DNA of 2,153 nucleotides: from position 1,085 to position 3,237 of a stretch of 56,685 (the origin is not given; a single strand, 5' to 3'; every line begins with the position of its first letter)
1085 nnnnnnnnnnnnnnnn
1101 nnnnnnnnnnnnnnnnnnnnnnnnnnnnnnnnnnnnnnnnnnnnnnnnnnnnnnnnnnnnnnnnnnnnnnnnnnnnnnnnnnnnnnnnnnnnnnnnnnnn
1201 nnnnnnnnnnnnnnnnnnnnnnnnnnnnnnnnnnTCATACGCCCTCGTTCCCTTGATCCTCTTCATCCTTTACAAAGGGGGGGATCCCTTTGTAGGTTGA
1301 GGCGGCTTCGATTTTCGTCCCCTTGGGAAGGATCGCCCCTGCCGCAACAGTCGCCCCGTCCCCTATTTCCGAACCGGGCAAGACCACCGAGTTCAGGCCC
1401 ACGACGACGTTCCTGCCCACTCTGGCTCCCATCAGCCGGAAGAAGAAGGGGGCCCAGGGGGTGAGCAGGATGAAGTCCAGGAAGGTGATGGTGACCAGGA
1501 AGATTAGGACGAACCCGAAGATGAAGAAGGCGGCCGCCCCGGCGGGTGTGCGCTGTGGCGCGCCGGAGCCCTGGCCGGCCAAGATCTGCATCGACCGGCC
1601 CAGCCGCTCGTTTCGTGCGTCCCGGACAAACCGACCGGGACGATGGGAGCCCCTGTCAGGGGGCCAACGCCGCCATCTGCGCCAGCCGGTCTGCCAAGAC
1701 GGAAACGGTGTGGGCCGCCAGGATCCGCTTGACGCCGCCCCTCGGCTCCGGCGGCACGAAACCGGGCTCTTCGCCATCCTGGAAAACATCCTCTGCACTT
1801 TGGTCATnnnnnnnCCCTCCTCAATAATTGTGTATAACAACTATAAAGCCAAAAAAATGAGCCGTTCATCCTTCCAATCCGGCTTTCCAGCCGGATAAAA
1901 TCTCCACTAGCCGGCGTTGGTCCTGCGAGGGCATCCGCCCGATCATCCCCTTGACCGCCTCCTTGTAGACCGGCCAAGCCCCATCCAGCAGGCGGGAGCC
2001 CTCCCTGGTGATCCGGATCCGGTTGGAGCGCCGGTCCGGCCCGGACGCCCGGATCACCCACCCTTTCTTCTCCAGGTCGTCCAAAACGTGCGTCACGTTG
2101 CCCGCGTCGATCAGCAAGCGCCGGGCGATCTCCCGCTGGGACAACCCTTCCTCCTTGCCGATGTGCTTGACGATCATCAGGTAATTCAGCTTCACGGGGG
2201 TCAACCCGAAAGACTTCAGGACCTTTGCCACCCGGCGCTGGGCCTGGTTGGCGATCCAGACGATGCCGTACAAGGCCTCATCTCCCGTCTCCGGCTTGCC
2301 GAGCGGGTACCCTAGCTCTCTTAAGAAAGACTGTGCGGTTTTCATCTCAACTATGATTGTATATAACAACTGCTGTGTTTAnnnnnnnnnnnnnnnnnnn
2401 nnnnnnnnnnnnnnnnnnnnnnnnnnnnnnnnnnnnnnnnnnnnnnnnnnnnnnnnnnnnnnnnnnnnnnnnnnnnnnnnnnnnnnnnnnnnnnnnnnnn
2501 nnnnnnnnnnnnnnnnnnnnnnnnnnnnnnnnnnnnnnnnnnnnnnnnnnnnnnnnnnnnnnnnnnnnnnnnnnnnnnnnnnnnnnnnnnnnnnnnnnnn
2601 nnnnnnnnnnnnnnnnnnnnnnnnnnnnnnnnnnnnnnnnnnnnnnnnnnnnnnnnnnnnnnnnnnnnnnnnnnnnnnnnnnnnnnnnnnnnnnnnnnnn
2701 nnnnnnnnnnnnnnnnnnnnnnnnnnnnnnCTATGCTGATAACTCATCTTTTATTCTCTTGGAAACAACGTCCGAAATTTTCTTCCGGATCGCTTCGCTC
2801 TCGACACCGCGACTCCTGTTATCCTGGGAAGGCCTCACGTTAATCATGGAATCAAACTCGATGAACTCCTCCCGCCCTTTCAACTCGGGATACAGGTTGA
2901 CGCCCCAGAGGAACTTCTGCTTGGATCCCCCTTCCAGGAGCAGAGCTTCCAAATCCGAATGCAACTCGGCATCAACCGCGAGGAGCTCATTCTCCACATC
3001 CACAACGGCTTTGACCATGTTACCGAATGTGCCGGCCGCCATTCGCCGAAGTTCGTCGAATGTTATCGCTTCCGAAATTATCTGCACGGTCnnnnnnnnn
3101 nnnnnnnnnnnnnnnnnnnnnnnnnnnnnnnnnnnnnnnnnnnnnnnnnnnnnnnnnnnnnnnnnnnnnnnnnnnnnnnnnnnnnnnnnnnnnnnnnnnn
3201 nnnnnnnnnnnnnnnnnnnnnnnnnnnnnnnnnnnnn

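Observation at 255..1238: Apparently exported bacterial HDAC11-like deacylase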

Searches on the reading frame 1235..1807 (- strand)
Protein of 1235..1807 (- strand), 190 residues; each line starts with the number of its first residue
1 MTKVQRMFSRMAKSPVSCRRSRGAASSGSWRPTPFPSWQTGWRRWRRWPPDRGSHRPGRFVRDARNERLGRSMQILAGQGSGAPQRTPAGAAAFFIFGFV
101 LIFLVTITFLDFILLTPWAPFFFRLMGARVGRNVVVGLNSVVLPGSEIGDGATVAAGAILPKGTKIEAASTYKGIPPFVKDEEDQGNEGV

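Call 3: search_protein_families(library=pfam, proteins=[window:1235-1807:-], max_evalue=0.01)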
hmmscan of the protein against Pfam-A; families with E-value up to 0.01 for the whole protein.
window:1235-1807:- (190 aa): 2 families
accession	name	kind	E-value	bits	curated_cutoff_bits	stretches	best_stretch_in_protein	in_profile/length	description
PF00132.30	Hexapep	-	5.2e-07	29.5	27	1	127-160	1-34/36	Bacterial transferase hexapeptide (six repeats)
PF14602.12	Hexapep_2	-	1.7e-06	28.1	27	1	129-160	3-32/34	Hexapeptide repeat of succinyl-transferase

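Call 4: search_protein_families(library=ncbifam, proteins=[window:1235-1807:-], max_evalue=0.01)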
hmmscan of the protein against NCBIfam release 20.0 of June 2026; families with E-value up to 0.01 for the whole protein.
window:1235-1807:- (190 aa): 19 families
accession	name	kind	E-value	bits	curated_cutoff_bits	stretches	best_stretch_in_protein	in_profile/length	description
NF050158.1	CarbAnhydGPos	equivalog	9.8e-08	31.8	250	1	126-177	86-137/172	gamma carbonic anhydrase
NF058585.1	HptprglPActTf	PfamEq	1.1e-07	31.6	300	1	123-166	102-145/172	heptaprenylglyceryl phosphate O-acetyltransferase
TIGR03570.1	NeuD_NnaD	subfamily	3.6e-06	26.7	160.8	1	128-176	154-200/202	NeuD/PglB/VioB family sugar acetyltransferase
TIGR02353.1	NRPS_term_dom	equivalog_domain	3.8e-06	25.6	423.1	1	134-176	652-694/695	Pls/PosA family non-ribosomal peptide synthetase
TIGR03532.1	DapD_Ac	equivalog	1e-05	25.3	231.75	1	129-176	162-207/231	2,3,4,5-tetrahydropyridine-2,6-dicarboxylate N-acetyltransferase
TIGR02287.1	PaaY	equivalog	2.9e-05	23.9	319.6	1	125-179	84-138/192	phenylacetic acid degradation protein PaaY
NF000311.1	Vat_ABCDEFH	equivalog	7.5e-05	22.4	300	1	129-163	112-146/201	Vat family streptogramin A O-acetyltransferase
TIGR03308.1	phn_thr-fam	hypoth_equivalog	0.00014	21.7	201.65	1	128-162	109-143/204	phosphonate metabolim protein, transferase hexapeptide repeat family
NF000504.1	stregram_VatH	exception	0.00033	20.6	475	1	129-163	119-153/216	streptogramin A O-acetyltransferase Vat(H)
NF010150.1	PRK13627.1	equivalog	0.0014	18.4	305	1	125-176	86-137/196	carnitine operon protein CaiE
NF007499.0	PRK10092.1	equivalog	0.0016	18.3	314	1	129-164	131-166/183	maltose O-acetyltransferase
NF000020.1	stregram_VatE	exception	0.0019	17.9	450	1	129-162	117-150/214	streptogramin A O-acetyltransferase Vat(E)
NF002060.0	PRK00892.1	subfamily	0.0019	17.4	207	1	128-169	114-155/345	UDP-3-O-(3-hydroxymyristoyl)glucosamine N-acyltransferase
NF000111.1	stregram_VatD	exception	0.0024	17.6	400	1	130-162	116-148/209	streptogramin A O-acetyltransferase Vat(D)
NF000101.1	stregram_VatA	exception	0.0035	17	450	1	129-163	120-154/219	streptogramin A O-acetyltransferase Vat(A)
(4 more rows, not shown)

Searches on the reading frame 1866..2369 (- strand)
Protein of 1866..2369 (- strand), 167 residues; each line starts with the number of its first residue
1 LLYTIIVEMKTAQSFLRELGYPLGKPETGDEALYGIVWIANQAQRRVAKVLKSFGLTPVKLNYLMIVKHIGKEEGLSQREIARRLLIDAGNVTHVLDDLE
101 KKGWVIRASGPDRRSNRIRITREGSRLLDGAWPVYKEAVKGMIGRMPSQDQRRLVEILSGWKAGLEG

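Call 3: search_protein_families(library=pfam, proteins=[window:1866-2369:-], max_evalue=0.01)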
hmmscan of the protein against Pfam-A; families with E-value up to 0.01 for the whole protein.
window:1866-2369:- (167 aa): 9 families
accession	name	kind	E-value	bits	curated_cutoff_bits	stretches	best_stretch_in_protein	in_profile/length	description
PF12802.13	MarR_2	-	2.4e-13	50.5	27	1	55-115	2-61/61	MarR family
PF01047.28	MarR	-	1.2e-10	41.5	24.6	1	64-111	6-53/59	MarR family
PF13463.12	HTH_27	-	5e-08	33.6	22.2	1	64-124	6-68/68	Winged helix DNA-binding domain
PF13412.12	HTH_24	-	1.7e-07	31.1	21.9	1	65-105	7-47/48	Winged helix-turn-helix DNA-binding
PF08784.17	RPA_C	-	0.00014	23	22.6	1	55-105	48-99/106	Replication protein A C terminal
PF01978.25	TrmB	-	0.00038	20.7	25.6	1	63-111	14-58/68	Sugar-specific transcriptional regulator TrmB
PF01726.22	LexA_DNA_bind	-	0.0036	17.5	23.7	0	77-111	27-62/65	LexA DNA binding domain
PF04182.18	B-block_TFIIIC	-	0.0055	17.2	22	1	72-109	15-52/73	B-block binding subunit of TFIIIC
PF00392.27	GntR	-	0.007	16.4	27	0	69-110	17-59/64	Bacterial regulatory proteins, gntR family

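Call 4: search_protein_families(library=ncbifam, proteins=[window:1866-2369:-], max_evalue=0.01)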
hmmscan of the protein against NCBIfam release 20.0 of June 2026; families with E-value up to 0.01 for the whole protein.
window:1866-2369:- (167 aa): 12 families
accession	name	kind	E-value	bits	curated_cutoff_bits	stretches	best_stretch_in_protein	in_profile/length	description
NF045593.1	bilirub_TF_BilQ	equivalog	1.3e-11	44.4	125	1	45-159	17-129/135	bilirubin utilization transcriptional regulator BilQ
NF050133.1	TransRegFabT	equivalog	3.7e-10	40.2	200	1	51-146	19-115/138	fatty acid biosynthesis transcriptional regulator FabT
NF053777.1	Saro0803TransReg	equivalog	5.2e-10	39.2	200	1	44-159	23-136/140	Saro_0803 family transcriptional regulator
NF052638.1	TransRegOhrRVib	equivalog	3.6e-08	33.2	200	1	40-135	19-112/141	transcriptional regulator OhrR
NF008122.0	PRK10870.1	equivalog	7.4e-08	32.3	157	1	49-157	46-154/176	transcriptional repressor MprA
NF002926.0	PRK03573.1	equivalog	2.7e-07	30.6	120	1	49-158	22-130/144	transcriptional regulator SlyA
NF008565.1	PRK11512.1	equivalog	5.1e-06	26.6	240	1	37-129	18-109/144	multiple antibiotic resistance transcriptional regulator MarR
TIGR02337.1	HpaR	equivalog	7.9e-06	25.7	121.2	1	66-159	33-127/130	homoprotocatechuate degradation operon regulator HpaR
NF007339.0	PRK09834.1-1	equivalog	6.3e-05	22.4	299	1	45-131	9-90/271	DNA-binding transcriptional regulator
TIGR04176.1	MarR_EPS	equivalog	8.3e-05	22.6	88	1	64-105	7-48/105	MarR family EPS-associated transcriptional regulator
NF041230.1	BagL_FevM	exception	0.0016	18.5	230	1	72-130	51-110/145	MarR family transcriptional regulator BagL/FevM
NF047395.1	TransRegLtdR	equivalog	0.0067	16.1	250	1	69-141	60-132/166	transcriptional regulator LdtR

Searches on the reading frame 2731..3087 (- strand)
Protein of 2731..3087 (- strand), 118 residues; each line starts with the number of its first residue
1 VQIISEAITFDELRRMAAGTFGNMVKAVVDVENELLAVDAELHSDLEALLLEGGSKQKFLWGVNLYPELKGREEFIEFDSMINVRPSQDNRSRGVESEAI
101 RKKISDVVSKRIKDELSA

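Call 3: search_protein_families(library=pfam, proteins=[window:2731-3087:-], max_evalue=0.01)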
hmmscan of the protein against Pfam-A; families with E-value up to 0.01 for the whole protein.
window:2731-3087:- (118 aa): 1 family
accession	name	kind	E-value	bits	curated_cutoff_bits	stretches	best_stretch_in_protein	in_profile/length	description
PF18924.5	DUF5674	-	3e-35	121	27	1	3-110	2-108/109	Protein of unknown function (DUF5674)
